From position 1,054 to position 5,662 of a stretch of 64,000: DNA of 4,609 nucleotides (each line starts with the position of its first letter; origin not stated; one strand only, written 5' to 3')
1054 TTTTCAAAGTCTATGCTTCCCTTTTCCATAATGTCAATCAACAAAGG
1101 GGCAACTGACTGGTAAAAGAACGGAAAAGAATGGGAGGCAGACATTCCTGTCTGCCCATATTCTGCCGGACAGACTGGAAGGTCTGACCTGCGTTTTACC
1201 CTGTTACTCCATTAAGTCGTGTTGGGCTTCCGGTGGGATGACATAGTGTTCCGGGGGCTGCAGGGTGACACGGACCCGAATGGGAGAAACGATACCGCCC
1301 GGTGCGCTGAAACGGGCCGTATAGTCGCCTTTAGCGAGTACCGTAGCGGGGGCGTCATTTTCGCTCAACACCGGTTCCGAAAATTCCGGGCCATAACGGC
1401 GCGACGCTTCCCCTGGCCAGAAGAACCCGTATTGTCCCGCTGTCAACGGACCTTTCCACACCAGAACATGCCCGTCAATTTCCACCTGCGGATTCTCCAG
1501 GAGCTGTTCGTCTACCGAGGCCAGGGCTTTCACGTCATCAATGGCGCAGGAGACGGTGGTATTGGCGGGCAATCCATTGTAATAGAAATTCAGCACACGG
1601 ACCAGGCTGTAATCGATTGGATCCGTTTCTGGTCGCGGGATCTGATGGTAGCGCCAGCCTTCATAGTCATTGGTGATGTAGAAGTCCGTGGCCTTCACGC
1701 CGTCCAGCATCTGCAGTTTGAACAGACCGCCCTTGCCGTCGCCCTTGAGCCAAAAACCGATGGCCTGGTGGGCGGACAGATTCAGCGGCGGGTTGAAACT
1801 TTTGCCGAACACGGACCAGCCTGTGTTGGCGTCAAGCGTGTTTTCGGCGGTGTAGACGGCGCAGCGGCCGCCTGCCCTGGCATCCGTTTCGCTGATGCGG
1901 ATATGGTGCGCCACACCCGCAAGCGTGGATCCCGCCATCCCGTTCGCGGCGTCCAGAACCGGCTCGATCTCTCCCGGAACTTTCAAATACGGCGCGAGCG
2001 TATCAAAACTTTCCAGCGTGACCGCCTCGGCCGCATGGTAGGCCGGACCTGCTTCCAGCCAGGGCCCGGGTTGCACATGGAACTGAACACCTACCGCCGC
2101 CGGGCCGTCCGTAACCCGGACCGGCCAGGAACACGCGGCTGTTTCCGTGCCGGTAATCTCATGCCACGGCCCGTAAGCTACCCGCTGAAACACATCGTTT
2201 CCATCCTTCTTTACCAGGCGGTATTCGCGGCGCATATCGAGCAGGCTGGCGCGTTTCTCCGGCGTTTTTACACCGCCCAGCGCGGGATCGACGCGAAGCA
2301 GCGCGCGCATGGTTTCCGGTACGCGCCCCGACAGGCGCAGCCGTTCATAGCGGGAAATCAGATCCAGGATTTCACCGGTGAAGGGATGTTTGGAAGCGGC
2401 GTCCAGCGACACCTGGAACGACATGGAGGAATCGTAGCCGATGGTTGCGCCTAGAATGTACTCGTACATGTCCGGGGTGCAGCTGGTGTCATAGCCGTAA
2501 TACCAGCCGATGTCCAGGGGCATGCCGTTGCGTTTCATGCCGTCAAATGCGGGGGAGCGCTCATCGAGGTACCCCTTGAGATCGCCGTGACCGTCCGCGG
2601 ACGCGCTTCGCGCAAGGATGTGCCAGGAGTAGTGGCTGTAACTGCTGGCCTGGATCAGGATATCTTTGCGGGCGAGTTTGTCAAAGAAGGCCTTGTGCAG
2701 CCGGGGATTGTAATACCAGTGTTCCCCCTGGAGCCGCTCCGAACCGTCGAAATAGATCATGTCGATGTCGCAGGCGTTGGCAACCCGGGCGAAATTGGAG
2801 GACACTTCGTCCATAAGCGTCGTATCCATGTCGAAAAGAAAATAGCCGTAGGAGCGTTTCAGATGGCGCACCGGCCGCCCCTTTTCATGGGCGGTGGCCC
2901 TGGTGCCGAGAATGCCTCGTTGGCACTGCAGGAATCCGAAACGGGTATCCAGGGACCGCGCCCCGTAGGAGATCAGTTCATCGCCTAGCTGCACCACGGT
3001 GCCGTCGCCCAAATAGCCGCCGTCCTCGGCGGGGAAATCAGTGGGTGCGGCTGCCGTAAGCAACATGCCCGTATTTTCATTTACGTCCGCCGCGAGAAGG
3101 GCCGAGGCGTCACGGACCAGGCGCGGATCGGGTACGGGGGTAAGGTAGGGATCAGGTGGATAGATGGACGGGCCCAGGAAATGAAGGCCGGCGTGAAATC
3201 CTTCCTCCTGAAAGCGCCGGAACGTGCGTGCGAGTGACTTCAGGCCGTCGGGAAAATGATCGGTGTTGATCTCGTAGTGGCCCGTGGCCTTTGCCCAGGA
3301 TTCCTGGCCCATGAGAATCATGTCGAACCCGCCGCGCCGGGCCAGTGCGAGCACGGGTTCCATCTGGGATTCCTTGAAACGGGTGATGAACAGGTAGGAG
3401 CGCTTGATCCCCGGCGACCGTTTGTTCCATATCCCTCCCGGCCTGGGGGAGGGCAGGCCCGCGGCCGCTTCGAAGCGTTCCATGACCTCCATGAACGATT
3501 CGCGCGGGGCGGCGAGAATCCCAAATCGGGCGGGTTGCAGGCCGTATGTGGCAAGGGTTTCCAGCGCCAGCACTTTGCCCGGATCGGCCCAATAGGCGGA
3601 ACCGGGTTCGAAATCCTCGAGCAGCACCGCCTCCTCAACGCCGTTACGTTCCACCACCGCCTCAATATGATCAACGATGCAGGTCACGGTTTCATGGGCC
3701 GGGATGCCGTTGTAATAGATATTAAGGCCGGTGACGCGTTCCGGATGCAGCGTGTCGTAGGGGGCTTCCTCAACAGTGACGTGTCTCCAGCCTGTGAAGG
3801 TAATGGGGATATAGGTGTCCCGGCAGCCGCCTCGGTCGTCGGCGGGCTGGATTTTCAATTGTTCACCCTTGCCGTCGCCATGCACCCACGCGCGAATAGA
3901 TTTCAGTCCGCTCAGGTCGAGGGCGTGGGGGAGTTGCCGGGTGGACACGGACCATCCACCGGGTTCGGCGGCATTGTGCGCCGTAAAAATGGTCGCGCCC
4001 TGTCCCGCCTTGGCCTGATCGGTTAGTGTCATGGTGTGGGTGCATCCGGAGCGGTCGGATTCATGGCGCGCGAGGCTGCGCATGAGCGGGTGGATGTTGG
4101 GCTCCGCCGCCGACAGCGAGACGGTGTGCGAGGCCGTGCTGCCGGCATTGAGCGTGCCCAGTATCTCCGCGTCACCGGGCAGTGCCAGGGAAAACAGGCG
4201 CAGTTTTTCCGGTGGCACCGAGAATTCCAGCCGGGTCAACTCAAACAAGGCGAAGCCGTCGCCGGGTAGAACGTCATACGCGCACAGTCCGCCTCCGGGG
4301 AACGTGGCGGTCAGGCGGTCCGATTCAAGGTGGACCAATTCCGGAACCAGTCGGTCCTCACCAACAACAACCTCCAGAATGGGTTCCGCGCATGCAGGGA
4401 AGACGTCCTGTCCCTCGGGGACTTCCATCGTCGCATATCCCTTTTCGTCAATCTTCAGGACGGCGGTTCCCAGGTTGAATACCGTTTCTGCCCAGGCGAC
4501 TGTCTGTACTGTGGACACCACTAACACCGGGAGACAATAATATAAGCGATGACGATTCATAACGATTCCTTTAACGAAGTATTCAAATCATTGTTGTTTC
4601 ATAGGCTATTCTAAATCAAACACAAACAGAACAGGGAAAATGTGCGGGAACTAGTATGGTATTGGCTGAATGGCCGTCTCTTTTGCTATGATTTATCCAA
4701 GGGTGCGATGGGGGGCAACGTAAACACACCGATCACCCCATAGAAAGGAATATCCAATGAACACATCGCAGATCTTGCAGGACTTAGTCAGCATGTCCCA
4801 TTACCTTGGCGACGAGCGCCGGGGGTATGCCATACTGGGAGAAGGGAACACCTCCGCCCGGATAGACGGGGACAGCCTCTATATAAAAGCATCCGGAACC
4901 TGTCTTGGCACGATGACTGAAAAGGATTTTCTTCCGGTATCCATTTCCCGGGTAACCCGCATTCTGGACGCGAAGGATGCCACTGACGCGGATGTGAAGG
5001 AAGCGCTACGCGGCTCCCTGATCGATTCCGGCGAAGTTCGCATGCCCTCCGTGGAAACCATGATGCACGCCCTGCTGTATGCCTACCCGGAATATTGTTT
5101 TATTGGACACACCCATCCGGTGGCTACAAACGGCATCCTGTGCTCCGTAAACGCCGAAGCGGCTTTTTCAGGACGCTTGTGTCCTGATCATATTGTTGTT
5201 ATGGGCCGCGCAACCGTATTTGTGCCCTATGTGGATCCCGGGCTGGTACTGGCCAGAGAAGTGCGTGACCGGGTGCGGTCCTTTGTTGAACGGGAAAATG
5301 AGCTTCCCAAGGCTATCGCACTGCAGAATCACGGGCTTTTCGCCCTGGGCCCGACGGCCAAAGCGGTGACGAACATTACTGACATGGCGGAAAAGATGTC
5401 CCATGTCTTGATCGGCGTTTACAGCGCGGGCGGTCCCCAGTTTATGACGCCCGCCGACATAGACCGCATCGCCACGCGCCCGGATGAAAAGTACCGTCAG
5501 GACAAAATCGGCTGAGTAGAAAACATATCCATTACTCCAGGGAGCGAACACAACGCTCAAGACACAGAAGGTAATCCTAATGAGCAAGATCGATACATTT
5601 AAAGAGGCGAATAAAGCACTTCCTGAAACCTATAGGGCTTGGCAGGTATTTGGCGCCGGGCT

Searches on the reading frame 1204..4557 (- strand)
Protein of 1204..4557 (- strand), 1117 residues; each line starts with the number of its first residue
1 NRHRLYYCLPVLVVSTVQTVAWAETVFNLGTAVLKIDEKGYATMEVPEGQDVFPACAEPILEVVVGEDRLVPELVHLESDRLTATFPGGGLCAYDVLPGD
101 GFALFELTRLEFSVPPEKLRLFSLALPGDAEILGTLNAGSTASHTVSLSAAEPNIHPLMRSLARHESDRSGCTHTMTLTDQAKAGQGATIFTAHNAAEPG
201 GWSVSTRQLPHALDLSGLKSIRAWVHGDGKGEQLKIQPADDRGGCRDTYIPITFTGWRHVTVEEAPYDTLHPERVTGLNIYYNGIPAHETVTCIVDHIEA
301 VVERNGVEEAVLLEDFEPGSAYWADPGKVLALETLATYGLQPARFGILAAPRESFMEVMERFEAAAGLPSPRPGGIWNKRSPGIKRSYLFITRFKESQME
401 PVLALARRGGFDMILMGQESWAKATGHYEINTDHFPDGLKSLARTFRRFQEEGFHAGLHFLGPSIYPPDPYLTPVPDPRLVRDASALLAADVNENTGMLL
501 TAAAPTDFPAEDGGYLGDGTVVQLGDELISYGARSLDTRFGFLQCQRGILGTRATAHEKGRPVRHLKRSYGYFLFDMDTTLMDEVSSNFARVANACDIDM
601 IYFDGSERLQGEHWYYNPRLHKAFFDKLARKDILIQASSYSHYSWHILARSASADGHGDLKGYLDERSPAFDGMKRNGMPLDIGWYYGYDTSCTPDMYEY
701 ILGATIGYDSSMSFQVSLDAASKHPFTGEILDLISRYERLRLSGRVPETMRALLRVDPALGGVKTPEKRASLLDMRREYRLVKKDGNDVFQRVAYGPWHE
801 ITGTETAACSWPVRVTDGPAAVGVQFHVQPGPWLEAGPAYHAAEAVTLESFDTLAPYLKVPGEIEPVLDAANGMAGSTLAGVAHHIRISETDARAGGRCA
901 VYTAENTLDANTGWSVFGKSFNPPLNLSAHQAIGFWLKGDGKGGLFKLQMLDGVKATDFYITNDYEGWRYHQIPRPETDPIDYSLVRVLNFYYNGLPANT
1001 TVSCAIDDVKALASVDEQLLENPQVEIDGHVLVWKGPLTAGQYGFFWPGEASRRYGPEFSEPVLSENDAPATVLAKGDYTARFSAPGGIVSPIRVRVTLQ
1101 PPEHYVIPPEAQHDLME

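Call 25: search_protein_families(library=pfam, proteins=[window:1204-4557:-], max_evalue=0.0001)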
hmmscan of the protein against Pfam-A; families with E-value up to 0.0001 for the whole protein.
window:1204-4557:- (1117 aa): 1 family
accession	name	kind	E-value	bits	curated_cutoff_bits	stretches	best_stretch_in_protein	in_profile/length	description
PF03425.19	CBM_11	-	3.7e-07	30.8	27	0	910-974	60-131/182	Carbohydrate binding domain (family 11)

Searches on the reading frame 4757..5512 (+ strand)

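Call 25: search_protein_families(library=pfam, proteins=[window:4757-5512:+], max_evalue=0.0001)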
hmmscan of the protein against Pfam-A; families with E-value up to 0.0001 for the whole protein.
window:4757-5512:+ (252 aa): 1 family
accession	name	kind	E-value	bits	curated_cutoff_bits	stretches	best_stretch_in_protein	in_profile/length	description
PF00596.27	Aldolase_II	-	2.6e-21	76.8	22.2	1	9-217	2-181/183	Class II Aldolase and Adducin N-terminal domain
